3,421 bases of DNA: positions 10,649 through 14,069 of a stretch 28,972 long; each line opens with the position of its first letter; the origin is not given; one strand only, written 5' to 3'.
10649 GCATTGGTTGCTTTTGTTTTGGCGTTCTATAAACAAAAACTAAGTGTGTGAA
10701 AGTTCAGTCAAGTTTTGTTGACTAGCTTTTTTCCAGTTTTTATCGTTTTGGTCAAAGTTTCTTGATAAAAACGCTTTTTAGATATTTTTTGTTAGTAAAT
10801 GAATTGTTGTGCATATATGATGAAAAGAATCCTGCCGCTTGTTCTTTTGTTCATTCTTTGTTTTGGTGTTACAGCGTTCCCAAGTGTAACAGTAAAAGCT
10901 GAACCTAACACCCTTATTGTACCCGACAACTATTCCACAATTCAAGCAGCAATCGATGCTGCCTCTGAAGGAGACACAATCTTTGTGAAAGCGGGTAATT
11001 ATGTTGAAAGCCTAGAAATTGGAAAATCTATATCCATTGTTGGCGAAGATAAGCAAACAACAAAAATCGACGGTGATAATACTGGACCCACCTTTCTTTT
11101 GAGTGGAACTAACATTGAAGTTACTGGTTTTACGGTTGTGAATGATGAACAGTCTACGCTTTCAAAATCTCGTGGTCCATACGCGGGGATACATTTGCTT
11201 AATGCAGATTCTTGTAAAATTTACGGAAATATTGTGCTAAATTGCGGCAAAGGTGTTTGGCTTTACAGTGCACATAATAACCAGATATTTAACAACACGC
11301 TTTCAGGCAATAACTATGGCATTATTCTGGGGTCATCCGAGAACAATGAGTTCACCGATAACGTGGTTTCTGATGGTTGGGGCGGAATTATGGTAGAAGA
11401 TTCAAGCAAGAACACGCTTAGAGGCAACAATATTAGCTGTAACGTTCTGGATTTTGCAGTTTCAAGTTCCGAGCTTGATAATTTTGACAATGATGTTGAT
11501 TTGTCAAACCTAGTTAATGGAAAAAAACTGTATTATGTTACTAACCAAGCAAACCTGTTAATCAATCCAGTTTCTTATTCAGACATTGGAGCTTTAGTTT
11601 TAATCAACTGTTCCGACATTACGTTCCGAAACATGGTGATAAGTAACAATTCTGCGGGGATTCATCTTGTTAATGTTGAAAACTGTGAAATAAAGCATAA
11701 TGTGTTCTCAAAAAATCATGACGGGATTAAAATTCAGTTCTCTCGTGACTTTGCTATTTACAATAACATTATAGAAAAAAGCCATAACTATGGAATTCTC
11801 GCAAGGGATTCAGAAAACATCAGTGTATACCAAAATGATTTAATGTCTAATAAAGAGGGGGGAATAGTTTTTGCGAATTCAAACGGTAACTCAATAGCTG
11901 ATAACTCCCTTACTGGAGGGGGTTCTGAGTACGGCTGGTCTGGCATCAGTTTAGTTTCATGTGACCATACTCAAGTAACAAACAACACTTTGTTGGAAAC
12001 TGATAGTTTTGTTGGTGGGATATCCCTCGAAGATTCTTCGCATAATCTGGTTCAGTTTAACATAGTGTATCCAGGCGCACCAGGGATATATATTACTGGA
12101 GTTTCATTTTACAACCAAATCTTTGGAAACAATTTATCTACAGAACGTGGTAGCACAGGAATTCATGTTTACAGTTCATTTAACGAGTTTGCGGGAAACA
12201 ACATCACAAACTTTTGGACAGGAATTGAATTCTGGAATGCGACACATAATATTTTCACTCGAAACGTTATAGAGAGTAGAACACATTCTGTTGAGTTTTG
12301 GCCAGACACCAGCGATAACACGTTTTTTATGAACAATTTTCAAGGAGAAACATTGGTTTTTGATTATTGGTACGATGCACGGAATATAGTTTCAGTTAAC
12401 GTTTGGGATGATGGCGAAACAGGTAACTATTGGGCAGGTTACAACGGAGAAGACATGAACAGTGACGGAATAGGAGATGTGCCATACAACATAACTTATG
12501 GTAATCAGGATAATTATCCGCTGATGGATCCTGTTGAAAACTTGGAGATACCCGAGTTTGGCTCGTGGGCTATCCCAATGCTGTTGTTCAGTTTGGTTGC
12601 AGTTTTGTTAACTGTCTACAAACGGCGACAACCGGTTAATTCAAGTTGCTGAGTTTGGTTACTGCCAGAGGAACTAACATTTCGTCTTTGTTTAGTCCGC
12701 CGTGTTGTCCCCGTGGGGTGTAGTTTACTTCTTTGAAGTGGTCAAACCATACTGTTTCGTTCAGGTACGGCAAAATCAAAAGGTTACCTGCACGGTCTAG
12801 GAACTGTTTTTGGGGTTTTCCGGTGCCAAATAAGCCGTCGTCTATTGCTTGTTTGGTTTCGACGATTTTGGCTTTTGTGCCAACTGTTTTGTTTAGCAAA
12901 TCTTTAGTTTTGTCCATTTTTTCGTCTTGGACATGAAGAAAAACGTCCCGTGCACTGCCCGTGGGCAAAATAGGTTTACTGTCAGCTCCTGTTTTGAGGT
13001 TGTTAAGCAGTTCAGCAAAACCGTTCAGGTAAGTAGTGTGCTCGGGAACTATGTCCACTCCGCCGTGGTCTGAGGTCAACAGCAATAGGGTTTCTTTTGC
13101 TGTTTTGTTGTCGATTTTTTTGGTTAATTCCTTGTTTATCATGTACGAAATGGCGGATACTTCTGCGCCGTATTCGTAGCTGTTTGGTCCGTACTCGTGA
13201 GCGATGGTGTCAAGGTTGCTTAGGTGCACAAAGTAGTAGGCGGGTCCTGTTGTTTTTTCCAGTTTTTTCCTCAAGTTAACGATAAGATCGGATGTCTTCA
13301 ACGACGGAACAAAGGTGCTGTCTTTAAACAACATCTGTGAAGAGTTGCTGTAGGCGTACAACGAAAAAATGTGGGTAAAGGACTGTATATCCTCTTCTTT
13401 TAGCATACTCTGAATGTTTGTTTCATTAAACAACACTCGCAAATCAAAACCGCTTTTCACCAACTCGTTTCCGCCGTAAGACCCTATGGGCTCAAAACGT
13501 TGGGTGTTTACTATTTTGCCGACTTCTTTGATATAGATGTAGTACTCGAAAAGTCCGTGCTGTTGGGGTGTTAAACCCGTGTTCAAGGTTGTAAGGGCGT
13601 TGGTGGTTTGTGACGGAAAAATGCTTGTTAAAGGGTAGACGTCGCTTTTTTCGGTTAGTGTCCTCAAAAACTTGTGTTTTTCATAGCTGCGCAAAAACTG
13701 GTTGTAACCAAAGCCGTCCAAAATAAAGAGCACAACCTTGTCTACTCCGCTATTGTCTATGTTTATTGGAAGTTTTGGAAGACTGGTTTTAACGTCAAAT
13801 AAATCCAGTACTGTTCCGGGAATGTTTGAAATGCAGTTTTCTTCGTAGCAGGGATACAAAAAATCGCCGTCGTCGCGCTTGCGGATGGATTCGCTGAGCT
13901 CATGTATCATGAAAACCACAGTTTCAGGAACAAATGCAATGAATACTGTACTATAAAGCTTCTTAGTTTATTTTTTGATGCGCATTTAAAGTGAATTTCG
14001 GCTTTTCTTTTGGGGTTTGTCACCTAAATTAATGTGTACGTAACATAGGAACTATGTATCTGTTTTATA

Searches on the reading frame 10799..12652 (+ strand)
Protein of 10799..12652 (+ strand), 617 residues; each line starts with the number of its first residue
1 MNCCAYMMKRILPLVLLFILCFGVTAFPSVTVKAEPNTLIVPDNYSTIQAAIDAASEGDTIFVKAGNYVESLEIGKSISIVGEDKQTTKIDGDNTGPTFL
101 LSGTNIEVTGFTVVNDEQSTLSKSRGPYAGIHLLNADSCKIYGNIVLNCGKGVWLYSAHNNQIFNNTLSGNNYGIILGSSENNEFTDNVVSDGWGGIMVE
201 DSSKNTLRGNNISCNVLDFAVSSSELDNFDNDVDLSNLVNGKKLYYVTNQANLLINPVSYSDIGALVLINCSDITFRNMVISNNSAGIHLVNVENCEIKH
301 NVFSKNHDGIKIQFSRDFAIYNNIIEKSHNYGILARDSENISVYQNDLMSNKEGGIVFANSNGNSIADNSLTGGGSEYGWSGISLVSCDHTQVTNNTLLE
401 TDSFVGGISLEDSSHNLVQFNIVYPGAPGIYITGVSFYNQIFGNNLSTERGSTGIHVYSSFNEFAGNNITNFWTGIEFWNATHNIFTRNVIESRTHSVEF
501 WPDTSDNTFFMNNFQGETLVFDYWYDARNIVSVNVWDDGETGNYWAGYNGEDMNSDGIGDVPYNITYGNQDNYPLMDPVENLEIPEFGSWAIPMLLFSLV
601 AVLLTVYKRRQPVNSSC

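Call 16: search_protein_families(library=pfam, proteins=[window:10799-12652:+])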
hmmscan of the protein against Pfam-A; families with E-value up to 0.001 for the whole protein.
window:10799-12652:+ (617 aa): 2 families
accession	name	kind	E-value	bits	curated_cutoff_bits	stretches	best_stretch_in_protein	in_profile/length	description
PF05048.19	NosD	-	1.2e-51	175.6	23.6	3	239-399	16-170/212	Periplasmic copper-binding protein (NosD)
PF13229.12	Beta_helix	-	1.5e-36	125.9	25.9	3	259-398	19-158/158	Right handed beta helix region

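Call 97: search_protein_families(library=ncbifam, proteins=[window:10799-12652:+], max_evalue=0.01)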
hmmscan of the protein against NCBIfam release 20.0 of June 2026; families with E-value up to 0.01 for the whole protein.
window:10799-12652:+ (617 aa): 3 families
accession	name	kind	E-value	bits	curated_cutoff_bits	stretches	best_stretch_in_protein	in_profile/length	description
TIGR04247.1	NosD_copper_fam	subfamily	5.7e-52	176.5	300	5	48-213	1-168/377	nitrous oxide reductase family maturation protein NosD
TIGR03804.1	para_beta_helix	repeat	2e-34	117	19.45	5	130-173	1-44/44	parallel beta-helix repeat protein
TIGR03805.1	beta_helix_1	subfamily_domain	0.002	17.3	141.5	0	268-361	112-211/314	parallel beta-helix domain-containing protein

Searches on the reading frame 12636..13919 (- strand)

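Call 16: search_protein_families(library=pfam, proteins=[window:12636-13919:-])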
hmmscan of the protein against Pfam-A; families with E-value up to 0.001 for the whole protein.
window:12636-13919:- (427 aa): 3 families
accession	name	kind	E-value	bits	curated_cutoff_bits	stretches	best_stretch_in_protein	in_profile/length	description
PF01663.27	Phosphodiest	-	5.6e-28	99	23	1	62-408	1-341/342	Type I phosphodiesterase / nucleotide pyrophosphatase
PF01676.23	Metalloenzyme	-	4e-05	23.7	24.3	0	205-296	127-213/252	Metalloenzyme superfamily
PF00245.25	Alk_phosphatase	-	0.00078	18.9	24.4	0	168-290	201-316/423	Alkaline phosphatase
